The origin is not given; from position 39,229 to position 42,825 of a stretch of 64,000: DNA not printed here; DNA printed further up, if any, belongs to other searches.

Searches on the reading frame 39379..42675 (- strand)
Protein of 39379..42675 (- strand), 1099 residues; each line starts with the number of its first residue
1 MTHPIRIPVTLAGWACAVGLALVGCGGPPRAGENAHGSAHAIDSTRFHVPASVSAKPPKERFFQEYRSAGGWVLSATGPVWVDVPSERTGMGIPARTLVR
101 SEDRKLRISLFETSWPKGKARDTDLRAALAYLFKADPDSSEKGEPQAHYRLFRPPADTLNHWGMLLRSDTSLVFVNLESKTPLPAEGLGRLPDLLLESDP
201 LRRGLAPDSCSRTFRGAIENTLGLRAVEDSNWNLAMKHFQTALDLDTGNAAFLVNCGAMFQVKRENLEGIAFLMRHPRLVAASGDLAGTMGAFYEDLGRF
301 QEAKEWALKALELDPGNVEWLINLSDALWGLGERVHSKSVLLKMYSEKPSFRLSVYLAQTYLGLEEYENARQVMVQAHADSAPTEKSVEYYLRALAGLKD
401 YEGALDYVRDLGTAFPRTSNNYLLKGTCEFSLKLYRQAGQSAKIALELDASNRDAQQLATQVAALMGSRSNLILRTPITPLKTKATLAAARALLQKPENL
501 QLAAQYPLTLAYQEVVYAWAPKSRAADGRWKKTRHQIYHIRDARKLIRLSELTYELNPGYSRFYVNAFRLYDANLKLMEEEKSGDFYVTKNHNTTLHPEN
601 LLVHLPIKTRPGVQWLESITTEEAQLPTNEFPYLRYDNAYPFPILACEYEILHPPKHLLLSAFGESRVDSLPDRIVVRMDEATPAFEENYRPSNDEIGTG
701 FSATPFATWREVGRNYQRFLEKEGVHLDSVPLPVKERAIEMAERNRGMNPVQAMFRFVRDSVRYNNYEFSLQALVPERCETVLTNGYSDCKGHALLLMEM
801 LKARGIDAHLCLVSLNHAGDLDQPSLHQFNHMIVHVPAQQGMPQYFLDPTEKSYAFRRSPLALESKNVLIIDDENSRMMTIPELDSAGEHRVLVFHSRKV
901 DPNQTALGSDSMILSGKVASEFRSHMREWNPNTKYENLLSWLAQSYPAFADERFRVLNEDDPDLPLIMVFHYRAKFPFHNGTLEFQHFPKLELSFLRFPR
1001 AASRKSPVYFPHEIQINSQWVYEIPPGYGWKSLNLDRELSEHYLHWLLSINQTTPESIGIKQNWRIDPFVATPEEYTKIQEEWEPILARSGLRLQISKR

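Call 45: search_protein_families(library=pfam, proteins=[window:39379-42675:-], max_evalue=0.001)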
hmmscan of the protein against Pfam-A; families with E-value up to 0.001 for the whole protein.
window:39379-42675:- (1099 aa): 7 families
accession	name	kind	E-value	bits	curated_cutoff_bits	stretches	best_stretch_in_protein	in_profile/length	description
PF07719.23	TPR_2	-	4.4e-08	33.1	27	1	290-317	7-34/34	Tetratricopeptide repeat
PF13181.12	TPR_8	-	5e-08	32.9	25.7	1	290-316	7-33/34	Tetratricopeptide repeat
PF00515.34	TPR_1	-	4.8e-07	29.8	27.8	1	290-317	7-34/34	Tetratricopeptide repeat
PF13428.12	TPR_14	-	5.9e-06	26.9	23.5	0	290-325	7-42/44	Tetratricopeptide repeat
PF13414.12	TPR_11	-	6.7e-05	22.9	26.8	0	296-332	6-42/42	TPR repeat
PF01841.26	Transglut_core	-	0.00013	22.6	23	1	749-831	16-95/108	Transglutaminase-like superfamily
PF14559.12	TPR_19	-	0.00088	20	25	0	297-333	4-40/68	Tetratricopeptide repeat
